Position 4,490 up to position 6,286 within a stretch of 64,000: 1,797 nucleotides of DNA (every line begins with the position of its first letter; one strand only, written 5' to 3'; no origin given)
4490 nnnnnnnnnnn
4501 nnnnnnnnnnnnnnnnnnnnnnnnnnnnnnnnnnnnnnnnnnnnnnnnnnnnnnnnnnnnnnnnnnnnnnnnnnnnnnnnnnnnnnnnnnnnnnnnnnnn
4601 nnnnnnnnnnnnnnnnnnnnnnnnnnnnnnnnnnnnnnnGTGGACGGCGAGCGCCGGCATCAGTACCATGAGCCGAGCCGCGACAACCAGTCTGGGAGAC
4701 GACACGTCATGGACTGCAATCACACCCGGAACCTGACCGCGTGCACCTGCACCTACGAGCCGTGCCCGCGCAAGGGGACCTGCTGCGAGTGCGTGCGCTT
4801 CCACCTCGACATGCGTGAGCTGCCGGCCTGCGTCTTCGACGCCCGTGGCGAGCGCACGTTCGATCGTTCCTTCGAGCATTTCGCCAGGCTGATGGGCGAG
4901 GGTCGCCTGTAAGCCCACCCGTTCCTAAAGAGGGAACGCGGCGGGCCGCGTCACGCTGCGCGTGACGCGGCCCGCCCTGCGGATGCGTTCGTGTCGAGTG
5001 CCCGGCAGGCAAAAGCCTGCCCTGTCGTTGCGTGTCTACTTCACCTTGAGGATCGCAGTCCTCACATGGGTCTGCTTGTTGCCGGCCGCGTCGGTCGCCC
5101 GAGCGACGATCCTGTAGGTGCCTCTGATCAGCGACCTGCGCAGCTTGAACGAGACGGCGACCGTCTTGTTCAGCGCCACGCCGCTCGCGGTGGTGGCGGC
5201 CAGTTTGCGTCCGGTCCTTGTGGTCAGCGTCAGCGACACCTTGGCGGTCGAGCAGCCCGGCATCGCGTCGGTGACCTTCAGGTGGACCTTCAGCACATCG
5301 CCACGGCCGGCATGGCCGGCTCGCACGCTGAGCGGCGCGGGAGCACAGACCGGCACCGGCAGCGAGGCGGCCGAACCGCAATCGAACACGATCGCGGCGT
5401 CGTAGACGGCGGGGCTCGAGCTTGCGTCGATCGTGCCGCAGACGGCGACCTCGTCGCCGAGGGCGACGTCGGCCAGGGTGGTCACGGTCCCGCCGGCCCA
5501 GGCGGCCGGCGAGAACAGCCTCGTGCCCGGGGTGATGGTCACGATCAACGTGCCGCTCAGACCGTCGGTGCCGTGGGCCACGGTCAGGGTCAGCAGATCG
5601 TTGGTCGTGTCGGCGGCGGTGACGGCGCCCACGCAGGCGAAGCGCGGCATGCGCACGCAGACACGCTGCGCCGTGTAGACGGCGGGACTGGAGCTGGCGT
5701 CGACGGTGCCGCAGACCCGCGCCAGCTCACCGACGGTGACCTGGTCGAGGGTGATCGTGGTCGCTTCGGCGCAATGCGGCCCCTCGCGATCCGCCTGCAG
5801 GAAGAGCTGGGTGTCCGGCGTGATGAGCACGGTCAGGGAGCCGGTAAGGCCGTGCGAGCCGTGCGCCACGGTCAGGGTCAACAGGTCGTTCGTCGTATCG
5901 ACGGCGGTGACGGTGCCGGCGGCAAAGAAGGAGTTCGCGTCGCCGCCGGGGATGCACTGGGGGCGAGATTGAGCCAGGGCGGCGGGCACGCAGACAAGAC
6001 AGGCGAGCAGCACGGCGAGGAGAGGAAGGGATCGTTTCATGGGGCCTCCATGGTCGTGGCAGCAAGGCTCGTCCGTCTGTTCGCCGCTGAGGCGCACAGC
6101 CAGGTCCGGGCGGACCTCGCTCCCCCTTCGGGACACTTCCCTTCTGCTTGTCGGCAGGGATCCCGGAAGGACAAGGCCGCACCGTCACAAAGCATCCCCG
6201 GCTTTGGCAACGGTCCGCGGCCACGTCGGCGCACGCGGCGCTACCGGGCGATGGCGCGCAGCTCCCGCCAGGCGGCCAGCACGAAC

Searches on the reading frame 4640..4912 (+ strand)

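Call 38: search_protein_families(library=pfam, proteins=[window:4640-4912:+], max_evalue=0.00001)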
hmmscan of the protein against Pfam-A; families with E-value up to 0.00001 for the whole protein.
window:4640-4912:+ (90 aa): 1 family
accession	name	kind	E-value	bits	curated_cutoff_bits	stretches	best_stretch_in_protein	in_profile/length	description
PF20095.4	DUF6485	-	3.3e-12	47.2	24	1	31-85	3-65/70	Domain of unknown function (DUF6485)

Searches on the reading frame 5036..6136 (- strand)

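Call 38: search_protein_families(library=pfam, proteins=[window:5036-6136:-], max_evalue=0.00001)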
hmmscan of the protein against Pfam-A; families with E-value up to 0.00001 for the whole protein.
window:5036-6136:- (366 aa): 0 families

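Call 60: search_protein_families(library=pfam, proteins=[window:5036-6136:-], max_evalue=0.01)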
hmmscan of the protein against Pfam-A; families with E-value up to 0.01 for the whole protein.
window:5036-6136:- (366 aa): 1 family
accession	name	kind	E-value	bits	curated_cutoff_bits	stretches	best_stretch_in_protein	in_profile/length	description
PF19077.6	Big_13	-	0.00012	23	27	1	314-358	49-94/102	Bacterial Ig-like domain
